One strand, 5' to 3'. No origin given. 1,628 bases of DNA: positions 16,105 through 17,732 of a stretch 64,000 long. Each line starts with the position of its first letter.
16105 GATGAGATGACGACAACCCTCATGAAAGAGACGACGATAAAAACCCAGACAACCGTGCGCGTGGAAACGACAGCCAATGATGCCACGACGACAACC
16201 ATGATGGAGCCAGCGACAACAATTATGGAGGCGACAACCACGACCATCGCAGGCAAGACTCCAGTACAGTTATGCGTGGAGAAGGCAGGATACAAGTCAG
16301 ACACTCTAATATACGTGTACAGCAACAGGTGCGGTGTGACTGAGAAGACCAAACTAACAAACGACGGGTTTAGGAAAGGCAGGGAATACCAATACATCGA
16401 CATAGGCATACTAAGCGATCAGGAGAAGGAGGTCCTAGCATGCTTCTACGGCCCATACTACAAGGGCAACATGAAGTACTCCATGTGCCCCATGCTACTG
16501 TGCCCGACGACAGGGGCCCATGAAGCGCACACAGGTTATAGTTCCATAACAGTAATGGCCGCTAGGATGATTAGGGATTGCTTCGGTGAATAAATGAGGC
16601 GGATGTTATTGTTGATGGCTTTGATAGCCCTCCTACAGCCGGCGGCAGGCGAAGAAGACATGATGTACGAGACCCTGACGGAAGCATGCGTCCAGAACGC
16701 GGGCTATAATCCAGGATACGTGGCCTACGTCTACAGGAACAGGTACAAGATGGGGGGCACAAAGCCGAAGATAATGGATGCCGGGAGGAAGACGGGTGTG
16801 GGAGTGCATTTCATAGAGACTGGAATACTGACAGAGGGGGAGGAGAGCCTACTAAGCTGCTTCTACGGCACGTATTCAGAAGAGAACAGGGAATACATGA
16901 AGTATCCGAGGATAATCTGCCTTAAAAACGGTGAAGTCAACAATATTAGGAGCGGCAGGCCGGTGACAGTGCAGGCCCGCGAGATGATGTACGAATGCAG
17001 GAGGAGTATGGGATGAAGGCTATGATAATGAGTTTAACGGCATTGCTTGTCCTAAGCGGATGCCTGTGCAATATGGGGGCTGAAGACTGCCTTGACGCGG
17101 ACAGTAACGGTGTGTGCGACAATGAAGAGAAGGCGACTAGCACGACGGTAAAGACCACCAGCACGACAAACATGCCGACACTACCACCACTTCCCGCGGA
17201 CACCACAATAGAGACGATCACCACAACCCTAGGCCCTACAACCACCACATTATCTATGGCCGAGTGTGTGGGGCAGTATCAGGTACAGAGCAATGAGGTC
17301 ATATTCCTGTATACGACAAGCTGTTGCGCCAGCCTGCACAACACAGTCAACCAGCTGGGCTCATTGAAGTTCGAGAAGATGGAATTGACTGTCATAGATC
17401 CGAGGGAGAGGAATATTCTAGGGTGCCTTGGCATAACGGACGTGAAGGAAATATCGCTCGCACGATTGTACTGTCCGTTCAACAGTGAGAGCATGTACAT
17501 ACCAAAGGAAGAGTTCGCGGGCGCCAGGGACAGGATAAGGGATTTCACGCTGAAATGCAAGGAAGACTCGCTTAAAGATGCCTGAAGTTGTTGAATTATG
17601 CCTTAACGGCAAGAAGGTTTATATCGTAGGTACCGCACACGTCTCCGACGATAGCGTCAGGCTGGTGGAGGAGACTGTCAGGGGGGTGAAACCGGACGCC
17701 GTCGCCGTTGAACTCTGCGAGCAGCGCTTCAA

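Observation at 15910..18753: Translationally coupled operon: three paralogous secreted glutaredoxin-fold proteins plus a TraB/Tiki-like membrane protein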

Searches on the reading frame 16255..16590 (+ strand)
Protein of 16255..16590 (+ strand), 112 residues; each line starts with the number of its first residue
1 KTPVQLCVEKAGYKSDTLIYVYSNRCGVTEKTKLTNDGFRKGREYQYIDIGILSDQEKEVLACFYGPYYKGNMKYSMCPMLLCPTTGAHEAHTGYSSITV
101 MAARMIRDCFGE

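Call 8: find_homologous_proteins(query=window:16255-16590:+, max_evalue=0.01)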
Query seq(112 aa): 1 candidates shared short words with the query, none scored E <= 0.01.

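Call 26: search_protein_representatives(alignment_id=A1)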
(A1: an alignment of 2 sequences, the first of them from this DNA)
Query: 2 sequences, 122 profile positions. Proteins with E-value up to 0.001 (for the whole library): 45; up to 1e-10: 32; up to 1e-30: 2. The best 45 are listed.
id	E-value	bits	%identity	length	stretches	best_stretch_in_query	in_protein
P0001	2.0e-64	231.3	-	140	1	1-121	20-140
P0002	1.1e-39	151.4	-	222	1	7-116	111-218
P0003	9.4e-29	116.2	-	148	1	10-117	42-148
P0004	1.2e-21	93.2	-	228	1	12-116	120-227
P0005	2.8e-20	88.8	-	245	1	12-116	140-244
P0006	4.7e-20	88.1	-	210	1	11-116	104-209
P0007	8.0e-20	87.3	-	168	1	7-117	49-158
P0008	4.5e-19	84.9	-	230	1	6-110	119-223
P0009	5.3e-19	84.7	-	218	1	10-97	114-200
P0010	1.1e-18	83.7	-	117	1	11-117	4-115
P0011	4.9e-18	81.6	-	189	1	10-108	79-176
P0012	1.6e-17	80.0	-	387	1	10-119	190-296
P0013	5.5e-17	78.2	-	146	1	12-117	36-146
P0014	1.0e-15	74.1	-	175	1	10-113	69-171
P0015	1.5e-15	73.5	-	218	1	12-117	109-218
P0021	6.4e-14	68.3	-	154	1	8-117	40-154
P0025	7.7e-13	64.8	-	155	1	12-117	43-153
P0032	6.8e-11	58.5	-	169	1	13-99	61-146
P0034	5.2e-10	55.7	-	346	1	10-118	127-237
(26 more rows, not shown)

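Call 31: find_encoding_contigs(protein=P0002, flank=6000, max_places=4)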
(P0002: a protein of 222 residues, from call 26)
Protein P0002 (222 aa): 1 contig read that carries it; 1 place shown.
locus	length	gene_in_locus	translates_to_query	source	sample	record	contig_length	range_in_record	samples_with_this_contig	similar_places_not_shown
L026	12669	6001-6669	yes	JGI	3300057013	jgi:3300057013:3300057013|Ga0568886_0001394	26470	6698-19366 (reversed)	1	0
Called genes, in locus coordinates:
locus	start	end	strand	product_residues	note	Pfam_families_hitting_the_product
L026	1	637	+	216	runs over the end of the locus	PF03946:Ribosomal_L11_N, PF00298:Ribosomal_L11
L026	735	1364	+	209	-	PF00687:Ribosomal_L1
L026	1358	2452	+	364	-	PF00466:Ribosomal_L10, PF17777:RL10P_insert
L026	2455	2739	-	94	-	-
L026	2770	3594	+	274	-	PF05833:NFACT_N (weak), PF05670:NFACT-R_1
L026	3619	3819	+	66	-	-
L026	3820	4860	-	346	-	-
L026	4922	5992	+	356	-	PF01926:MMR_HSR1, PF02421:FeoB_N, PF16897:MMR_HSR1_Xtn, PF02824:TGS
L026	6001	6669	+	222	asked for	-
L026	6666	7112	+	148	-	-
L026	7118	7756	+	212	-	-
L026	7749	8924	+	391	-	PF01963:TraB_PrgY_gumN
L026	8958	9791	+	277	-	PF08501:Shikimate_dh_N, PF01488:Shikimate_DH (faint), PF03435:Sacchrp_dh_NADP (weak), PF18317:SDH_C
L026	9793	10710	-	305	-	-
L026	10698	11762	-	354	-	PF01969:Ni_insertion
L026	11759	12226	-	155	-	PF07719:TPR_2 (faint), PF13428:TPR_14 (faint), PF13431:TPR_17 (faint), PF00515:TPR_1 (faint), PF13371:TPR_9 (weak), PF13414:TPR_11, PF13432:TPR_16 (weak), PF14559:TPR_19, +2 more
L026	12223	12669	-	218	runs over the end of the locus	PF00731:AIRC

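Call 32: find_encoding_contigs(protein=P0004, flank=5000, max_places=3)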
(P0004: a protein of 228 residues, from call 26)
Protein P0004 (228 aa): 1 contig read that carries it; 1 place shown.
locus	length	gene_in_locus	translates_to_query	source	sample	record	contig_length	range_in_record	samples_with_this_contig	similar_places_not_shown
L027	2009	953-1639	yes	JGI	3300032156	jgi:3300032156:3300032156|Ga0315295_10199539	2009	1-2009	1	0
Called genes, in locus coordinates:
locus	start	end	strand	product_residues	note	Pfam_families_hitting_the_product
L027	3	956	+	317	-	?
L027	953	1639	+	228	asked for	-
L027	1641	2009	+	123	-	?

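Call 33: find_encoding_contigs(protein=P0006, flank=5000, max_places=3)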
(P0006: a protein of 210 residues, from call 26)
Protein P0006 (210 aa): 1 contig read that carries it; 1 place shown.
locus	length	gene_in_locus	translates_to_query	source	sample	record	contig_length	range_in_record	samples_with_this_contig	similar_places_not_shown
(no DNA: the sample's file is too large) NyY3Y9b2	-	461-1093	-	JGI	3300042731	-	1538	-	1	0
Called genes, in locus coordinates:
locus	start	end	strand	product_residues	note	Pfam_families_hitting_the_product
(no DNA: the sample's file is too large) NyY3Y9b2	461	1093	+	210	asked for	-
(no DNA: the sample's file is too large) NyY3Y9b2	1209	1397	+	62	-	-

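Call 34: find_encoding_contigs(protein=P0013, flank=5000, max_places=3)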
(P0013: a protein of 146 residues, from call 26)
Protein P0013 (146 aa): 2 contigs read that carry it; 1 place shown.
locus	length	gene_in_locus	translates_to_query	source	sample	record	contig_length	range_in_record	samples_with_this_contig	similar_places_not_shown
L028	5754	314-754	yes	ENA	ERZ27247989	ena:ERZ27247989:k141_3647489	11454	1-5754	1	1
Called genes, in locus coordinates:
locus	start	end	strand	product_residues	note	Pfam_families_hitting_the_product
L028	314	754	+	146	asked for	-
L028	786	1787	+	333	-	PF01699:Na_Ca_ex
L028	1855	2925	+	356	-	-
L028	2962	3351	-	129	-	-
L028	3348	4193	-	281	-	PF17125:Methyltr_RsmF_N, PF01189:Methyltr_RsmB-F, PF13847:Methyltransf_31 (weak)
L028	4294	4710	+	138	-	PF01092:Ribosomal_S6e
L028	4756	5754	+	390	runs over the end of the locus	PF00009:GTP_EFTU, PF03144:GTP_EFTU_D2 (weak), PF09173:eIF2_C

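Call 44: find_encoding_contigs(protein=P0034, flank=5000, max_places=3)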
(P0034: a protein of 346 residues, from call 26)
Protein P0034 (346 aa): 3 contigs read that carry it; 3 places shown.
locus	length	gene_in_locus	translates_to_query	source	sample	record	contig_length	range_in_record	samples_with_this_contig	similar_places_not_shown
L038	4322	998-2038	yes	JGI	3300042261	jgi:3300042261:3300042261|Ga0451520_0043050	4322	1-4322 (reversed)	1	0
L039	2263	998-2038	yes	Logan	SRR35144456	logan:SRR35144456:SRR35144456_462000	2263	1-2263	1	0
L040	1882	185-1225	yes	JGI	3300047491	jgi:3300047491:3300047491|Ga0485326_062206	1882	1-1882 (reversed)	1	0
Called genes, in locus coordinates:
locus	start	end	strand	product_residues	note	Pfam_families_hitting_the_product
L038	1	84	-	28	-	?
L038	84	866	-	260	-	PF01145:Band_7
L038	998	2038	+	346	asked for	-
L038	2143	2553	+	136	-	PF13453:Zn_ribbon_TFIIB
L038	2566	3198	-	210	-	-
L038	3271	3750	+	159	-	-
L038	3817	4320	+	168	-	?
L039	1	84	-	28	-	?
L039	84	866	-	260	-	PF01145:Band_7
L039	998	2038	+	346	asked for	-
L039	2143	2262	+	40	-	?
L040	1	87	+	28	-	?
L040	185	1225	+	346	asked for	-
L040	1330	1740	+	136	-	PF13453:Zn_ribbon_TFIIB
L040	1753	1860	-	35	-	-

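Call 45: find_encoding_contigs(protein=P0014, flank=5000, max_places=3)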
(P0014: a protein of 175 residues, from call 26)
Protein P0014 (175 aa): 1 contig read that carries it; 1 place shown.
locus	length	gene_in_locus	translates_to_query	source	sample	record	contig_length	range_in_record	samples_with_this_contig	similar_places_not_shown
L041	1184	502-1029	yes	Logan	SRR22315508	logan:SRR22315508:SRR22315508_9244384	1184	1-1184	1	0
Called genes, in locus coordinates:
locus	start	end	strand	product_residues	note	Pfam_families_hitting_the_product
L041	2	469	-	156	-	?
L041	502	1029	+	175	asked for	-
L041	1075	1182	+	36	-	?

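Call 46: find_encoding_contigs(protein=P0021, flank=5000, max_places=3)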
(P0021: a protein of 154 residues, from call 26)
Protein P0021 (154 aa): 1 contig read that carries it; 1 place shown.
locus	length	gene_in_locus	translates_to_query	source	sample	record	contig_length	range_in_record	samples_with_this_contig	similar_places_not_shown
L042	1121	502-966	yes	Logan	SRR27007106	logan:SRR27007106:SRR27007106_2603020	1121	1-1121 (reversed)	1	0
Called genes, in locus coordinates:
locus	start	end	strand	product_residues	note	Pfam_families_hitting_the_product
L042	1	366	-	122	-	?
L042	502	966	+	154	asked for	-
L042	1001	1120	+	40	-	?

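Call 49: find_encoding_contigs(protein=P0001, flank=1000, max_places=3)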
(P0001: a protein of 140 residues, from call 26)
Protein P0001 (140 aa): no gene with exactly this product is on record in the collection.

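Call 83: search_protein_families(library=pfam, proteins=[L026:3823-4860:-], max_evalue=10)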
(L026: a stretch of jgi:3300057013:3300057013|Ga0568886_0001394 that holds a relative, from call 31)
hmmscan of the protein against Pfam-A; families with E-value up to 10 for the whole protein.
L026:3823-4860:- (346 aa): 1 family
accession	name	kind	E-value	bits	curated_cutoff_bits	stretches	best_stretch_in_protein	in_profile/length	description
PF24539.1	DUF7600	-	0.2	11.4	27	1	77-114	49-86/169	Domain of unknown function (DUF7600)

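Call 88: find_encoding_contigs(protein=P0032, flank=4000, max_places=3)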
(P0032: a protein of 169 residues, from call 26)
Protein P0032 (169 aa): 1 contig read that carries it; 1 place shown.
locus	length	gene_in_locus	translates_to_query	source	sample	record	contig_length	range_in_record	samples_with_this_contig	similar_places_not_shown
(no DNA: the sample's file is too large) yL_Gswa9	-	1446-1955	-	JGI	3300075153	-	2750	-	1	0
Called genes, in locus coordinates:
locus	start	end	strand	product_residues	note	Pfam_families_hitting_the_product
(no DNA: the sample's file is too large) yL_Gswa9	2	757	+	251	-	?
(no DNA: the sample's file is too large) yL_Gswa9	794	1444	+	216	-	-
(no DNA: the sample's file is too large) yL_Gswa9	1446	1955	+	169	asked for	-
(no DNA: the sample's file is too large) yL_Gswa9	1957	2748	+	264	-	?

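Call 89: find_encoding_contigs(protein=P0025, flank=4000, max_places=3)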
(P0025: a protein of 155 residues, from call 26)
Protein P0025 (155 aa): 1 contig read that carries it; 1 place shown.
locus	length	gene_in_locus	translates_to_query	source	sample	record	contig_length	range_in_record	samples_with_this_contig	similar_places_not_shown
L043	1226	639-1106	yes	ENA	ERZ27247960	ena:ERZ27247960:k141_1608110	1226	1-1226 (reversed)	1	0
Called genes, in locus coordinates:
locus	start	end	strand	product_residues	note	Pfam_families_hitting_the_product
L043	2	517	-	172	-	?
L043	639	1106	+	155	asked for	-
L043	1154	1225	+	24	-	?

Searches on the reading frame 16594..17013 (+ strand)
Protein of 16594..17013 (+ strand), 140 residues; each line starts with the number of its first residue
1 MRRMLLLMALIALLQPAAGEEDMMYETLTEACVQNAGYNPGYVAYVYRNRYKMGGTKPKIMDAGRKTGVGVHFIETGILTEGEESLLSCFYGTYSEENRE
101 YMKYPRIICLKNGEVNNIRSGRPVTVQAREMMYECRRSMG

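Call 4: search_protein_families(library=pfam, proteins=[window:16594-17013:+], max_evalue=1)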
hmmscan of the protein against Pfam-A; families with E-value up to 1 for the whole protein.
window:16594-17013:+ (140 aa): 0 families

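Call 58: search_protein_families(library=ncbifam, proteins=[window:16594-17013:+], max_evalue=0.1)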
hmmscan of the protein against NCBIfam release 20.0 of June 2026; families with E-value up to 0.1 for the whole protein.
window:16594-17013:+ (140 aa): 1 family
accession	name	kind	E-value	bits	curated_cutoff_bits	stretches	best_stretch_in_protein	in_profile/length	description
NF047821.1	NactlManKinNanK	equivalog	0.028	14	450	1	66-132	130-191/288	N-acetylmannosamine kinase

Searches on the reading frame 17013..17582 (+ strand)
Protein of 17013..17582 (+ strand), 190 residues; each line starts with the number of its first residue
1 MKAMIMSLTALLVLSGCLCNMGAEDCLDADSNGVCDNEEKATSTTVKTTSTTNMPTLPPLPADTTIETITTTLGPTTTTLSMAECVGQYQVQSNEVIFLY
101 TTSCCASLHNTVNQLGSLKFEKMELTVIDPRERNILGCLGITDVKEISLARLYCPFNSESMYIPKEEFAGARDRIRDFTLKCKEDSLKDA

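Call 4: search_protein_families(library=pfam, proteins=[window:17013-17582:+], max_evalue=1)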
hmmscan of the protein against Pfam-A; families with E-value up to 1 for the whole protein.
window:17013-17582:+ (190 aa): 3 families
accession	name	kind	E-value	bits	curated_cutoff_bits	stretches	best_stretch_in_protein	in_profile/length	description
PF11019.14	DUF2608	-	0.08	12.9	22.6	1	78-128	83-134/244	Protein of unknown function (DUF2608)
PF21827.1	New_glue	-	0.61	10.3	31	1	1-80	1-62/94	New glue protein family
PF08139.17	LPAM_1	-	0.74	10.8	20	0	1-17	1-17/18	Prokaryotic membrane lipoprotein lipid attachment site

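Call 57: find_homologous_proteins(query=window:17013-17582:+, max_evalue=0.001)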
Query window:17013-17582:+ (190 aa): 1 proteins with E <= 0.001 among 164 candidates.
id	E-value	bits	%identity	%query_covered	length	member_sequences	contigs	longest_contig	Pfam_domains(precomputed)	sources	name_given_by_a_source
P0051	6.7e-120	415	100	100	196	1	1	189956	-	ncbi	ncbi:MAG: hypothetical protein ABIH11_01155 [Candidatus Altiarchaeota archaeon]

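Call 58: search_protein_families(library=ncbifam, proteins=[window:17013-17582:+], max_evalue=0.1)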
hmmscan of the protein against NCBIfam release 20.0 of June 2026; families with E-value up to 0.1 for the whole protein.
window:17013-17582:+ (190 aa): 0 families

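Call 66: find_homologous_proteins(query=A7, max_evalue=0.001)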
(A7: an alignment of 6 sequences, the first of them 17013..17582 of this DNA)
Query A7 (6 sequences) (190 aa, profile of the alignment): 6 proteins with E <= 0.001 among 8000 candidates.
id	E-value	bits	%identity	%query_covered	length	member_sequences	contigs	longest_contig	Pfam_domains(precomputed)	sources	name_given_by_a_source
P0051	1.4e-74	268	100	100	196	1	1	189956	-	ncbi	ncbi:MAG: hypothetical protein ABIH11_01155 [Candidatus Altiarchaeota archaeon]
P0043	2.4e-63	232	29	57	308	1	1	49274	-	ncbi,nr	ncbi:Uncharacterised protein [uncultured archaeon]|nr:Uncharacterised protein [uncultured archaeon]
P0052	6.2e-33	132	25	96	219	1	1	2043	-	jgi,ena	-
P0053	1.7e-31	128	25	72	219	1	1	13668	-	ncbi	ncbi:hypothetical protein ACFLRF_04730 [Candidatus Altiarchaeota archaeon]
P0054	4.2e-5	41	56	8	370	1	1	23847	PF01456.23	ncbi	ncbi:MAG: hypothetical protein ABIH11_05990 [Candidatus Altiarchaeota archaeon]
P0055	4.6e-4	38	57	7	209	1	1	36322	-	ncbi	-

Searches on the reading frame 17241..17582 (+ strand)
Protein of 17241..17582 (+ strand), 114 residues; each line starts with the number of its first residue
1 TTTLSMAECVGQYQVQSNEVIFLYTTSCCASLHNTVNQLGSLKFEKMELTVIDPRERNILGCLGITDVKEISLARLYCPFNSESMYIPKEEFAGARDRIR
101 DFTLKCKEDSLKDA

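Call 75: predict_structure(alignment_id=A9)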
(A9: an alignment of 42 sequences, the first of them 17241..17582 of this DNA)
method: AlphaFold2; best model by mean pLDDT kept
length: 114 residues; sequences in the alignment: 42
mean_pLDDT: 93.5   pTM: 0.86
mean pLDDT of the five models: 93.5, 93.5, 92.8, 91.6, 91.1
residues with pLDDT >= 90: 100; 70-90: 12; 50-70: 2; < 50: 0
segments of 3 or more residues with pLDDT < 50: none
pLDDT, mean of each block of 10 residues (from residue 1): 86 96 93 92 94 96 92 94 95 95 96 88
secondary structure, 60 per line:
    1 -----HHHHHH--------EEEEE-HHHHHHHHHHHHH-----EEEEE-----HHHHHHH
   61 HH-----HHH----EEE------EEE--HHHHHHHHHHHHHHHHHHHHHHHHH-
elements in order: H6-11 E20-24 H26-38 E44-48 H54-62 E75-77 E84-86 H89-113

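Call 78: fold_search(model_id=the predicted structure, library=pdb)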
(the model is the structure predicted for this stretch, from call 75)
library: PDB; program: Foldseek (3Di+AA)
matches with E <= 10: 572; with E <= 0.001: 0
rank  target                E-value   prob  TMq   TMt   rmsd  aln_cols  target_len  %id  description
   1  3hxs_A                4.6e-02  0.82  0.38  0.38   4.7        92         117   16  Crystal Structure of Bacteroides fragilis TrxP (released 2010-01-12)
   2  3hxs_B                4.9e-02  0.85  0.41  0.40   4.5        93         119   16  Crystal Structure of Bacteroides fragilis TrxP (released 2010-01-12)
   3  3hyp_A                4.9e-02  0.80  0.38  0.38   4.7        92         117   16  Crystal structure of Bacteroides fragilis TrxP_S105G mutant (released 2010-01-12)
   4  3kgk_A                5.2e-02  0.80  0.39  0.45   5.1        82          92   12  Crystal structure of ArsD (released 2010-02-16)
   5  5zvl_C                6.7e-02  0.84  0.42  0.44   5.5        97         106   14  Crystal Structure of Wheat Glutarredoxin (released 2019-03-13)
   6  3hyp_B                6.7e-02  0.75  0.39  0.37   4.6        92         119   16  Crystal structure of Bacteroides fragilis TrxP_S105G mutant (released 2010-01-12)
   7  4nwy_B                7.6e-02  0.89  0.45  0.44   4.2        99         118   12  Crystal structure of the b' domain of human protein disulfide isomerase-like protein of the testis (PDILT) (released 2014-04-02)
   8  5f9z_B                7.6e-02  0.69  0.40  0.13   6.2       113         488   12  Crystal Structure of Prolyl-tRNA Synthetase from Cryptosporidium parvum complexed with Halofuginone and AMPPNP (released 2016-11-16)
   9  2hze_B                8.1e-02  0.72  0.40  0.42   6.5       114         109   14  Crystal structures of a poxviral glutaredoxin in the oxidized and reduced states show redox-correlated structural chan (released 2006-11-21)
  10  5xij_D                8.1e-02  0.51  0.34  0.13   6.8       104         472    9  Crystal Structure of Toxoplasma gondii Prolyl-tRNA Synthetase (TgPRS) in complex with Inhibitor 9 (released 2018-03-07)
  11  5xip_A                9.2e-02  0.75  0.44  0.15   6.2       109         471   16  Crystal Structure of Eimeria tenella Prolyl-tRNA Synthetase (EtPRS) in complex with Halofuginone (released 2018-03-07)
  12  2g2q_C                9.2e-02  0.57  0.33  0.34  10.1        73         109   14  The crystal structure of G4, the poxviral disulfide oxidoreductase essential for cytoplasmic disulfide bond formation (released 2006-08-01)
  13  3hz4_A                1.0e-01  0.87  0.48  0.46   3.6        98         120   12  Crystal Structure of Thioredoxin from Methanosarcina mazei (released 2009-06-30)
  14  5zvl_A                1.1e-01  0.66  0.36  0.39   5.6        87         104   14  Crystal Structure of Wheat Glutarredoxin (released 2019-03-13)
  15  7f97_A                1.3e-01  0.25  0.29  0.11   8.2       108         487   12  Plasmodium falciparum Prolyl-tRNA Synthetase (PfPRS) in Complex with L-proline and compound L97 (released 2023-01-04)
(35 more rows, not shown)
